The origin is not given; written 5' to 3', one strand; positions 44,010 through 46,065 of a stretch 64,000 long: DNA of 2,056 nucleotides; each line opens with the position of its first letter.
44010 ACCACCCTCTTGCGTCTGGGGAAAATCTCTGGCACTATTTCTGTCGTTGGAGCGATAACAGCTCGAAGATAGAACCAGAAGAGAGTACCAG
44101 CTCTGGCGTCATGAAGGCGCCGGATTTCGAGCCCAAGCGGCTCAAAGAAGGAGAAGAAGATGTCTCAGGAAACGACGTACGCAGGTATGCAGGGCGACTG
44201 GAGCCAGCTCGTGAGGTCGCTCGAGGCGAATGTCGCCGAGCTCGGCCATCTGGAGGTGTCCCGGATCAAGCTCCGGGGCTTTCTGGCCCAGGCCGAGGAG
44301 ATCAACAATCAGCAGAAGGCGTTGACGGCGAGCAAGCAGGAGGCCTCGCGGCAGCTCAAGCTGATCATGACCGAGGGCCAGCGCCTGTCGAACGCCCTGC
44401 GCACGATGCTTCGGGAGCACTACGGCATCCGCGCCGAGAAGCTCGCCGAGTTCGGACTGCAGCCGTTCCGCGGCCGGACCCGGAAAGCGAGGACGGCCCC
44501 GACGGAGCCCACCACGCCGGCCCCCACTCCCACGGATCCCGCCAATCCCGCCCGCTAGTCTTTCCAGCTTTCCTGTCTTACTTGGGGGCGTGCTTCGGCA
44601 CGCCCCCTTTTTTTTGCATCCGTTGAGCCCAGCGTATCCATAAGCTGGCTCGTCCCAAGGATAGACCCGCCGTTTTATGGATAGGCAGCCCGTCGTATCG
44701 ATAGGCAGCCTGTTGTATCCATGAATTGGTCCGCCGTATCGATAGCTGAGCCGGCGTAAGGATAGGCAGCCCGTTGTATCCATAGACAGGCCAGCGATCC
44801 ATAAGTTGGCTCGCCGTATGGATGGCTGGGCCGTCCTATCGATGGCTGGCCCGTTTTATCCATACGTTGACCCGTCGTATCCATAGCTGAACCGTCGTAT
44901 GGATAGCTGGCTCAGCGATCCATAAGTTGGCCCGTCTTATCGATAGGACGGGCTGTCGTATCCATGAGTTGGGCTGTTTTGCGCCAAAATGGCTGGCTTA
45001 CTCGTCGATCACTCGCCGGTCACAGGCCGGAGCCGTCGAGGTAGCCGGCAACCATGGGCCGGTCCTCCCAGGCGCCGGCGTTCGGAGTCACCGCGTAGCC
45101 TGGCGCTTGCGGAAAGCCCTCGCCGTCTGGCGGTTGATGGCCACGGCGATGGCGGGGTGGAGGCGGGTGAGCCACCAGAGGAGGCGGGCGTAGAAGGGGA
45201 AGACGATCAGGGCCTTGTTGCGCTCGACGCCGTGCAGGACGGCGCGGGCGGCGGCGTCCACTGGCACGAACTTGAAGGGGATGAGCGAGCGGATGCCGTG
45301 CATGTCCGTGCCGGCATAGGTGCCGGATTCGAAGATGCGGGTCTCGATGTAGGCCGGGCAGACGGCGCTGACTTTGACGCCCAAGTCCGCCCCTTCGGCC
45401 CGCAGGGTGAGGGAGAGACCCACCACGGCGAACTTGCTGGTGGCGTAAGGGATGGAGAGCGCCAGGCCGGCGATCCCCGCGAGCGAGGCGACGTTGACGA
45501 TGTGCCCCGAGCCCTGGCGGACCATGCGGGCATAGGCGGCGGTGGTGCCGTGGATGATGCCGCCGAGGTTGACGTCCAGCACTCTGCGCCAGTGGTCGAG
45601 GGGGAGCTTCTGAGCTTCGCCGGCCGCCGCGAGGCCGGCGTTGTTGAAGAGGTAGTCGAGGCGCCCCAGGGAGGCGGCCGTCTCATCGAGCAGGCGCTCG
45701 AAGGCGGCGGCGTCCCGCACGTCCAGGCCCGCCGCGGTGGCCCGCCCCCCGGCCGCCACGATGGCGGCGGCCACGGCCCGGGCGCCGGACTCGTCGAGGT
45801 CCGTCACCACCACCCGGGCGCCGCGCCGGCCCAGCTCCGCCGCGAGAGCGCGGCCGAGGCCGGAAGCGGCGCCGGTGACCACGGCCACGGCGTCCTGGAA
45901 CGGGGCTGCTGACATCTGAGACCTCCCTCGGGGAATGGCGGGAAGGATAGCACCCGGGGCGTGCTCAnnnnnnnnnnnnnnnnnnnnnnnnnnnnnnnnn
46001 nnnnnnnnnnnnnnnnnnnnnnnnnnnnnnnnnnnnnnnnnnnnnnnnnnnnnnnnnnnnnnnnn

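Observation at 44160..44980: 364-bp array of 18 phased ~20-bp repeats (iteron/centromere-like) directly behind a terminated coiled-coil ORF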

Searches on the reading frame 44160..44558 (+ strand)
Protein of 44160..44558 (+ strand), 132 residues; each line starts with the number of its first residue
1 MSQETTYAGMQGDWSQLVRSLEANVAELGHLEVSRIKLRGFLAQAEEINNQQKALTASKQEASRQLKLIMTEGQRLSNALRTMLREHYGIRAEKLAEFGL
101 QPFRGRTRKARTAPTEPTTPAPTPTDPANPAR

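Call 11: search_protein_families(library=pfam, proteins=[window:44160-44558:+], max_evalue=0.01)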
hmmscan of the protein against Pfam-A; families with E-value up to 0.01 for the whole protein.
window:44160-44558:+ (132 aa): 0 families

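Call 12: find_encoding_contigs(protein=window:44160-44558:+, flank=10000, max_places=10)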
Protein window:44160-44558:+ (132 aa): no gene with exactly this product is on record in the collection.

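Call 14: find_homologous_proteins(query=window:44160-44558:+, max_evalue=0.01)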
Query window:44160-44558:+ (132 aa): 701 proteins with E <= 0.01 among 733 candidates; the best 120 are listed.
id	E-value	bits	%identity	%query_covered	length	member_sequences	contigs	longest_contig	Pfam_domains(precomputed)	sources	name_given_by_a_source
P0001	1.5e-78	278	100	100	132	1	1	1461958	-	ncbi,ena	-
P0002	1.5e-67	243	86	84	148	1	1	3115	-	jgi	jgi:hypothetical protein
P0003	3.4e-63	229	85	84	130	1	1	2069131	-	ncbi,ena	-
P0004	5.1e-62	225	87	80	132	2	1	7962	-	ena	-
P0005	1.7e-61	223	84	84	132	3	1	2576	-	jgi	jgi:type II secretory pathway component PulF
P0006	1.7e-60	220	80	100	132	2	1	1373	-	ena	-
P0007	4.1e-60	219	81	97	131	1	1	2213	-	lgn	-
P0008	5.0e-60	219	79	99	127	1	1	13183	-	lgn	-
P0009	6.5e-60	218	77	100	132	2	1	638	-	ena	-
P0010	5.6e-57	209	79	100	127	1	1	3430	-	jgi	jgi:type II secretory pathway component PulF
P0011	1.6e-55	204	77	84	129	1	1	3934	-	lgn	-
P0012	4.1e-53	196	73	95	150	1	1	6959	-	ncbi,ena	-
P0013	1.2e-51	192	74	97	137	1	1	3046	-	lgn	-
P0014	3.5e-51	190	74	95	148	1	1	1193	-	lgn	-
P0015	1.6e-47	178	76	86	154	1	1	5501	-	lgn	-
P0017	4.0e-44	167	66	82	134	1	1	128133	-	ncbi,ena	-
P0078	1.1e-36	143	60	91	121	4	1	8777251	-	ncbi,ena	-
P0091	2.7e-36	142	58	82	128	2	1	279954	-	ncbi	ncbi:MAG: hypothetical protein ACJ76Y_31810 [Thermoanaerobaculia bacterium]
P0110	1.6e-35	140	55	93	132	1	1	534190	-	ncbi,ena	-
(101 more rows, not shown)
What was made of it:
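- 44160..44558 (+): 132-aa protein: a helical hairpin/coiled coil, an invariant C-terminal ..................RKA motif, and a disordered Pro/Thr tail. It founds a large uncharacterised family. 701 homologues (call 14).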

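Call 15: find_encoding_contigs(protein=P0003, flank=6000, max_places=4)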
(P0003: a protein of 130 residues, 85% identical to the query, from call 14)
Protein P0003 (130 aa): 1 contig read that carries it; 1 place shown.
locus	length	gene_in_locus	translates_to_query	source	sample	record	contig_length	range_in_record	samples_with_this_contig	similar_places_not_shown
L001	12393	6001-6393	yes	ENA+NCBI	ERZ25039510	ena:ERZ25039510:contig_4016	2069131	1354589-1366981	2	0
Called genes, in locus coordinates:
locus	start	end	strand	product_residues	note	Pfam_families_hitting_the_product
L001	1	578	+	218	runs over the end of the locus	PF20094:GWxTD_dom (weak)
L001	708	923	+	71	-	-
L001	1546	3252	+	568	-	PF03571:Peptidase_M49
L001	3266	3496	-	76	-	PF09360:zf-CDGSH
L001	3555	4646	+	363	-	PF03706:LPG_synthase_TM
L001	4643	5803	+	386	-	PF00266:Aminotran_5, PF01041:DegT_DnrJ_EryC1 (faint)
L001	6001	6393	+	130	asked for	-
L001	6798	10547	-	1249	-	PF08448:PAS_4 (faint), PF00512:HisKA, PF02518:HATPase_c, PF00072:Response_reg, PF08447:PAS_3, PF00512:HisKA, PF02518:HATPase_c, PF00072:Response_reg, +4 more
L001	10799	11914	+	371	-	PF04015:DUF362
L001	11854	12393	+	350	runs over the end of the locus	PF03706:LPG_synthase_TM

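Call 16: find_encoding_contigs(protein=P0017, flank=6000, max_places=4)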
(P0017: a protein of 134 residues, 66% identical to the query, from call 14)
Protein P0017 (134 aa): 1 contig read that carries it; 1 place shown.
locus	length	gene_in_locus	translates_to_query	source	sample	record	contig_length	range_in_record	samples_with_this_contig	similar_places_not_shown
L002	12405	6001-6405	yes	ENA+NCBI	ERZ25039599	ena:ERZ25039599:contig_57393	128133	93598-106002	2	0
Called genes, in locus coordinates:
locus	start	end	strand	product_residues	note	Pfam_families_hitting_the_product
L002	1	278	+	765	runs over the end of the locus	PF03572:Peptidase_S41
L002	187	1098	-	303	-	PF00781:DAGK_cat, PF01513:NAD_kinase (weak)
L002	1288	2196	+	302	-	PF00188:CAP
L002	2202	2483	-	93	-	-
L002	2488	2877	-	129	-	PF05973:Gp49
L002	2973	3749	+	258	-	PF13489:Methyltransf_23, PF02353:CMAS (weak), PF13847:Methyltransf_31, PF08241:Methyltransf_11, PF08242:Methyltransf_12, PF13649:Methyltransf_25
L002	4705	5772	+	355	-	PF14870:PSII_BNR (weak), PF02012:BNR (faint), PF13810:DUF4185 (faint), PF15902:Sortilin-Vps10 (weak), PF25852:DUF6242_C (weak)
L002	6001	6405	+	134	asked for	-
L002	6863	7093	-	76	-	-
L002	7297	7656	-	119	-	-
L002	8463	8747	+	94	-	-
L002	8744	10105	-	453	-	PF12770:CHAT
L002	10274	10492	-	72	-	PF10049:DUF2283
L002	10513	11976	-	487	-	PF17757:UvrB_inter, PF27431:UvrB_3rd, PF00271:Helicase_C, PF12344:UvrB (weak), PF02151:UVR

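Call 17: find_encoding_contigs(protein=P0001, flank=6000, max_places=4)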
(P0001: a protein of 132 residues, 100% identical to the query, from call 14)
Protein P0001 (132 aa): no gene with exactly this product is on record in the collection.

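Call 22: find_related_loci(query=A1, collection=genome_contigs, flank=5000)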
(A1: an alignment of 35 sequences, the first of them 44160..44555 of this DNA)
Query A1 (132 aa) in genome_contigs; peptide patterns used: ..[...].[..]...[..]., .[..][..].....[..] (x = any residue, [..] = any of these).
206 stretches matched a pattern; 196 encode a relative of the query (tblastn E <= 1e-3); the best 80 are kept; 80 distinct loci.
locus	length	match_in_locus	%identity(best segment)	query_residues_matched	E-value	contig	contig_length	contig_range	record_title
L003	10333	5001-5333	85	1-111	6e-60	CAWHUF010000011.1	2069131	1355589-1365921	MAG: uncultured Acidobacteriota bacterium isolate MFD03066.bin.1.255 genome assembly, contig: contig_4016, whole genome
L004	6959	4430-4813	73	1-126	3e-58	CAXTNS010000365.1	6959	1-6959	MAG TPA_asm: uncultured Thermoanaerobaculia bacterium isolate public_SRR14722161_metawrap_bin.3 genome assembly, contig:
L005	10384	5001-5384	59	2-127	4e-47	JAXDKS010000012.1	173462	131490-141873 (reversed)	MAG: Acidobacteriota bacterium isolate BP_60 scaffold_1399294, whole genome shotgun sequence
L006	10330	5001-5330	65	2-111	1e-44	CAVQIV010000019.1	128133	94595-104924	MAG: Thermoanaerobaculaceae bacterium isolate MFD10043.bin.2.76 genome assembly, contig: contig_57393, whole genome shot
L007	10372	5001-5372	60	1-127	4e-44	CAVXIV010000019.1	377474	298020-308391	MAG: uncultured Acidobacteriota bacterium isolate MFD03066.bin.2.238 genome assembly, contig: contig_48286, whole genome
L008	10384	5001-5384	58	1-130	8e-44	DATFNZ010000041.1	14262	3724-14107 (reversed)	MAG TPA_asm: Thermoanaerobaculia bacterium isolate SMAG_U9264 k141_1034863, whole genome shotgun sequence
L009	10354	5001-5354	60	4-123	6e-43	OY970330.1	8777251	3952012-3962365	MAG: Thermoanaerobaculaceae bacterium isolate MFD05537.bin.c.1 genome assembly, chromosome: 1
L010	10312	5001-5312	65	2-105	1e-42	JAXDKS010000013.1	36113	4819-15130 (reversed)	MAG: Acidobacteriota bacterium isolate BP_60 scaffold_1797608, whole genome shotgun sequence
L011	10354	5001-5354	62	3-121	1e-42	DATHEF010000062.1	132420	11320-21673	MAG TPA_asm: Thermoanaerobaculia bacterium isolate SMAG_U12414 k141_90100, whole genome shotgun sequence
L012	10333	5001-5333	63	1-111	1e-42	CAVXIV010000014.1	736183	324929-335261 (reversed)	MAG: uncultured Acidobacteriota bacterium isolate MFD03066.bin.2.238 genome assembly, contig: contig_32907, whole genome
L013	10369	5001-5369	56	4-131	7e-42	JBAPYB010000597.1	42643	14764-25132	MAG: Thermoanaerobaculia bacterium isolate MFD00413_ilm_asm_bin5 k127_26213, whole genome shotgun sequence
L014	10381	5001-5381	55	1-123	7e-42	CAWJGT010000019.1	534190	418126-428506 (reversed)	MAG: uncultured Holophagales bacterium isolate MFD04935.bin.1.7 genome assembly, contig: contig_3990, whole genome shotg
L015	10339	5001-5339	60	1-113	6e-41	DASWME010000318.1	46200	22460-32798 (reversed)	MAG TPA_asm: Thermoanaerobaculia bacterium isolate SMAG_U3379 k141_384196, whole genome shotgun sequence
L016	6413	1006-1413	58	3-131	6e-41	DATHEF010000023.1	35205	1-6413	MAG TPA_asm: Thermoanaerobaculia bacterium isolate SMAG_U12414 k141_876814, whole genome shotgun sequence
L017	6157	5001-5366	57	1-123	1e-39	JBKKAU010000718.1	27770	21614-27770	MAG: Thermoanaerobaculia bacterium isolate swi_bin.312 S1Ck127_20423938_flag_1_multi_10.0000_len_27770, whole genome sho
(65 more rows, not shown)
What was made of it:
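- On Plasmid/phage iterons (oriV): Assemblies carry several chromosomal copies (call 22).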

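Call 29: predict_structure(alignment_id=A1)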
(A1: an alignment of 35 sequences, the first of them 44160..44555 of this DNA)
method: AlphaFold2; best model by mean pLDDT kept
length: 132 residues; sequences in the alignment: 35
mean_pLDDT: 79.3   pTM: 0.45
mean pLDDT of the five models: 79.3, 69.4, 68.3, 68.2, 65.6
residues with pLDDT >= 90: 67; 70-90: 32; 50-70: 9; < 50: 24
segments of 3 or more residues with pLDDT < 50: 110-126, 128-132
pLDDT, mean of each block of 10 residues (from residue 1): 73 93 90 92 93 92 93 94 88 83 63 41 45 35
secondary structure, 60 per line:
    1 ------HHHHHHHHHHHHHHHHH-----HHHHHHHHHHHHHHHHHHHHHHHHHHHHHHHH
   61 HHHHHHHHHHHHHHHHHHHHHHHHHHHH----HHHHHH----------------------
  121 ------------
elements in order: H7-23 H29-88 H93-98
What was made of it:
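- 44160..44558 (+): AlphaFold pLDDT 79 (call 29).
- Checked: It has an AAGGAG Shine-Dalgarno sequence, and AlphaFold predicts helices 7-23, 29-88 and 93-98 with a disordered basic Pro/Thr tail (call 29).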

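Call 31: search_solved_structures(query=A1, max_evalue=10)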
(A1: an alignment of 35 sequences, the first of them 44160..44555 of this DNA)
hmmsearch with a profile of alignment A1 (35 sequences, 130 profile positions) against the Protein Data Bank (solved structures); distinct sequences matched with E-value up to 10: 15.
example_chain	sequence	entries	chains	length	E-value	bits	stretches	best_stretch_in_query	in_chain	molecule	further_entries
7mcc_A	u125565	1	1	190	0.00034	23.6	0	41-77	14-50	AI-designed TIM-barrel F2C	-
7smj_A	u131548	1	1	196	0.001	22.1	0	41-77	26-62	AI-designed TIM-barrel F2N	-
5apx_A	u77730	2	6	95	0.19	14.8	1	10-52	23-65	GENERAL CONTROL PROTEIN GCN4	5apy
5apu_A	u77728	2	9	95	0.35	13.9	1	10-47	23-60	GENERAL CONTROL PROTEIN GCN4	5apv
5apw_A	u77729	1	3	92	0.51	13.4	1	10-50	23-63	GENERAL CONTROL PROTEIN GCN4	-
9qkx_A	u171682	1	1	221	0.71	12.9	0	10-50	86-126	Chains: A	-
4y90_A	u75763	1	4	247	0.81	12.7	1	71-93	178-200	Triosephosphate isomerase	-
5apt_A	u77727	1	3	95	0.88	12.6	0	10-46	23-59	GENERAL CONTROL PROTEIN GCN4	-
2kxc_B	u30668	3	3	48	0.92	12.6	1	94-125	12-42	EspF-like protein | Secreted effector protein EspF(U)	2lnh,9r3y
5apq_A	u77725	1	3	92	0.92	12.5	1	10-50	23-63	GENERAL CONTROL PROTEIN GCN4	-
5aps_A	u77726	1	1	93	1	12.4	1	10-48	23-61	GENERAL CONTROL PROTEIN GCN4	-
1kcz_A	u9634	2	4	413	1.1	12.3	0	67-110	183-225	beta-methylaspartase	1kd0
3zvi_A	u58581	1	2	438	1.2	12.1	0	67-110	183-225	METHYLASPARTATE AMMONIA-LYASE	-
3zvh_A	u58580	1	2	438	1.2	12.1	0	67-110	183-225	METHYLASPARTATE AMMONIA-LYASE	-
8w6e_A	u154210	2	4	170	4.3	10.4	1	14-71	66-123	HBC599 in complex with wFAP1.1 | wFAP1.1 structure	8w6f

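Call 32: search_protein_families(library=ncbifam, proteins=[window:44160-44558:+, P0017, P0078, P0110], max_evalue=1)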
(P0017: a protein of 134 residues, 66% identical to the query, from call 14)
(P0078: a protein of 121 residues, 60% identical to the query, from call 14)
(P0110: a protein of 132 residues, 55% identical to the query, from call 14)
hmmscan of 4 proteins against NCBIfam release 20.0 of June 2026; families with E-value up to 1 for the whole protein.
window:44160-44558:+ (132 aa): 1 family
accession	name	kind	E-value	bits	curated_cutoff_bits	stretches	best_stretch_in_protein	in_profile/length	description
NF005153.0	PRK06635.1-1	equivalog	0.045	12.8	585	1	56-94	56-94/421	aspartate kinase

P0017 (134 aa): 1 family
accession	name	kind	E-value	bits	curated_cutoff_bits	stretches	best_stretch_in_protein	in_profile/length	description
NF040983.1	BimA_second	exception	0.012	14.5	600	1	92-130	71-109/381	trimeric autotransporter actin-nucleating factor BimA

P0078 (121 aa): 1 family
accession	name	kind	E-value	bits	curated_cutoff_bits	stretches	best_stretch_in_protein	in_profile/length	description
TIGR04211.1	SH3_and_anchor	equivalog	0.048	13.3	65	1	9-76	86-153/198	TIGR04211 family SH3 domain-containing protein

P0110 (132 aa): 0 families

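Call 35: fold_search(model_id=the predicted structure, library=pdb)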
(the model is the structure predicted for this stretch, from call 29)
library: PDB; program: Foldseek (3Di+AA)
matches with E <= 10: 3; with E <= 0.001: 0
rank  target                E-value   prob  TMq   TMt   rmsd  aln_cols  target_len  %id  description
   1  4abx_A                8.5e+00  0.08  0.33  0.26   9.4       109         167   20  Crystal structure of Deinococcus radiodurans RecN coiled-coil domain (released 2012-12-12)
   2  3ilx_A                9.1e+00  0.10  0.24  0.23   3.3        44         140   11  Crystal structure of First ORF in transposon ISC1904 from Sulfolobus solfataricus P2 (released 2009-08-25)
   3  4wnl_A                9.7e+00  0.09  0.21  0.13   2.6        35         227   11  The X-ray structure of a RNA-binding protein complex (released 2014-12-24)
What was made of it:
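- On Partition centromere (parS/parC/sopC): The linked protein matches no Pfam, NCBIfam or PDB family (calls 11, 31, 32, 35).
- On Type III toxin-antitoxin repeat RNA: The protein is a helical hairpin with no fold match (calls 29, 35).
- On H-NS/Lsr2/MvaT-type AT-hook-like nucleoid proteins: No Pfam or PDB match (calls 11, 31, 35).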

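Call 41: search_protein_families(library=padloc, proteins=[window:44160-44558:+, P0017, P0078, P0110, P0091], max_evalue=1)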
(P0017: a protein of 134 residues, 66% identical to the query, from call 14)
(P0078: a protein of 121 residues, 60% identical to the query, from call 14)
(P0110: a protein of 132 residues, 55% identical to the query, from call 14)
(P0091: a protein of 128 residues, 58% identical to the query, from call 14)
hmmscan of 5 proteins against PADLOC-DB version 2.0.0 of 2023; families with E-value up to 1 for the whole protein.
window:44160-44558:+ (132 aa): 0 families

P0017 (134 aa): 0 families

P0078 (121 aa): 0 families

P0110 (132 aa): 0 families

P0091 (128 aa): 1 family
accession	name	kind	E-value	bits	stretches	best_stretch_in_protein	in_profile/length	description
PDLC03864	LmuB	-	0.0062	13.1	1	12-83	277-348/657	-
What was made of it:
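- On Type III toxin-antitoxin repeat RNA: There is no PADLOC hit apart from one weak LmuB match (E=0.006) for one homologue, P0091 (call 41).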

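Call 42: search_protein_families(library=phrogs, proteins=[window:44160-44558:+, P0017, P0078, P0110, P0091], max_evalue=1)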
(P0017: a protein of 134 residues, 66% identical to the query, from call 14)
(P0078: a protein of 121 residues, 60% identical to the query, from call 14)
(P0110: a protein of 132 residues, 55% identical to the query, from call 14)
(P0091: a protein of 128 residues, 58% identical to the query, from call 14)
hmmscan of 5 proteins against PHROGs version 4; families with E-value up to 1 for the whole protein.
window:44160-44558:+ (132 aa): 3 families
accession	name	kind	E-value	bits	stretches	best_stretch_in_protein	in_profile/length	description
phrog_3592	-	moron, auxiliary metabolic gene and host takeover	0.11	13.7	1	7-87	93-174/182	Lar-like restriction alleviation protein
phrog_15369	-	unknown function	0.2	11.6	1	28-60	240-272/346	-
phrog_2841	-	head and packaging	0.33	10.9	1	35-101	75-138/525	minor head protein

P0017 (134 aa): 2 families
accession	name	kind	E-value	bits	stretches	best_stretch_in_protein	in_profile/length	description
phrog_5406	-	unknown function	0.086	13.4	1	56-124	100-167/240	-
phrog_35564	-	unknown function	0.39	11.3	1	39-87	87-132/261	-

P0078 (121 aa): 0 families

P0110 (132 aa): 0 families

P0091 (128 aa): 3 families
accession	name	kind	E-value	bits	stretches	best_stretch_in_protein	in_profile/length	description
phrog_21358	-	tail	0.0071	16.3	1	2-75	172-249/448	tail length tape measure protein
phrog_10171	-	unknown function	0.048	15.1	1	38-113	26-94/129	-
phrog_12534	-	unknown function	0.24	13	1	35-89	18-73/97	-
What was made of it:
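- Tried and rejected: Protein annotation gave nothing usable: Pfam, NCBIfam, PADLOC, PHROGs, PDB sequence profile and Foldseek against PDB (calls 11, 31, 32, 35, 41, 42).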

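Call 44: search_protein_representatives(alignment_id=A1)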
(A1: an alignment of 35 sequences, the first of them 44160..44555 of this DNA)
Query: 35 sequences, 130 profile positions. Proteins with E-value up to 0.001 (for the whole library): 1276; up to 1e-10: 618; up to 1e-30: 59. The best 150 are listed.
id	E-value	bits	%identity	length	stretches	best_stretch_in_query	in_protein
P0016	1.6e-52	193.0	-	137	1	1-125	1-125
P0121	3.5e-47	175.7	-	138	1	1-128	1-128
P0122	9.8e-46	171.0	-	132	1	4-125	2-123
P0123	8.2e-45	168.0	-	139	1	1-125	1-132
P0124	2.9e-44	166.2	-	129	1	1-122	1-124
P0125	6.5e-43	161.9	-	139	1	2-127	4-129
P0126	1.8e-42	160.5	-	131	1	2-124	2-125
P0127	1.8e-42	160.4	-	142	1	1-128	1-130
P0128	2.5e-42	160.0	-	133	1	3-125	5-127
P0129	1.3e-41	157.7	-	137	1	2-123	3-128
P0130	2.8e-41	156.6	-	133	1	1-127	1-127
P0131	2.1e-40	153.8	-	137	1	5-126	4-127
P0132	2.7e-40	153.4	-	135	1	3-124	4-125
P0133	2.8e-40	153.4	-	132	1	1-128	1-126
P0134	3.5e-40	153.0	-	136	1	1-123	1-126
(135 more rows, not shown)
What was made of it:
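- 44160..44558 (+): 1,276 clusters at 50% identity, and the 150 listed are short stand-alone proteins of 76-210 aa, mostly 120-140 (call 44).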

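Call 70: search_dna_similar(query=window:44160-44555:+, collection=plasmids, mode=protein, max_evalue=0.001, max_rows=10)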
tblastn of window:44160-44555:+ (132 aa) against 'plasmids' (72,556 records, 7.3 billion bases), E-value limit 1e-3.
No match.

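Call 71: search_dna_similar(query=window:44160-44555:+, collection=phages, mode=protein, max_evalue=0.001, max_rows=10)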
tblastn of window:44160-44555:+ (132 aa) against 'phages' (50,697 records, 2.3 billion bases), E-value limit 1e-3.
No match.

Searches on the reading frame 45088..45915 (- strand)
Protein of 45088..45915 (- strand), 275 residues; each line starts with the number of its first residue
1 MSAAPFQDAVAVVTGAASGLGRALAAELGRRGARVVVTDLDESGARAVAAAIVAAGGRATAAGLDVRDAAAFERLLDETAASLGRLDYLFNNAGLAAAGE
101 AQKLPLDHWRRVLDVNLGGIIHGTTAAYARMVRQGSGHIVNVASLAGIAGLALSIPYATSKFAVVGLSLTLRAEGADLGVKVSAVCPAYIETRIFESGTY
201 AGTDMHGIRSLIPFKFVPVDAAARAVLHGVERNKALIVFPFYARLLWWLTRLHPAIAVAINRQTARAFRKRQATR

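Call 11: search_protein_families(library=pfam, proteins=[window:45088-45915:-], max_evalue=0.01)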
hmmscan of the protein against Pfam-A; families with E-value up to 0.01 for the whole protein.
window:45088-45915:- (275 aa): 5 families
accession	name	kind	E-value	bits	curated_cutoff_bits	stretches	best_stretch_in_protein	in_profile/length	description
PF00106.31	adh_short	-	9.4e-53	179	26.6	1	10-196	2-188/195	short chain dehydrogenase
PF13561.12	adh_short_C2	-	5e-36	124.9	27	1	15-199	1-185/236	Enoyl-(Acyl carrier protein) reductase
PF08659.16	KR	-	5.9e-09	36.5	22.6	1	10-168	2-160/180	KR domain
PF01370.27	Epimerase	-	3.1e-05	24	20.9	1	12-171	2-156/240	NAD dependent epimerase/dehydratase family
PF03435.24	Sacchrp_dh_NADP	-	0.002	18.9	25.1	1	13-107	3-97/129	Saccharopine dehydrogenase NADP binding domain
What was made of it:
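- Checked: That stretch is the 3' flank of a full-length convergent short-chain dehydrogenase gene, 45088-45915 on the minus strand (adh_short E=9e-53, call 11).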

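Call 13: find_encoding_contigs(protein=window:45088-45915:-, flank=10000, max_places=10)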
Protein window:45088-45915:- (275 aa): no gene with exactly this product is on record in the collection.
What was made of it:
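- Tried and rejected: Exact-sequence look-ups of the window's ORF, the downstream SDR and P0001 found nothing (calls 12, 13, 17).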
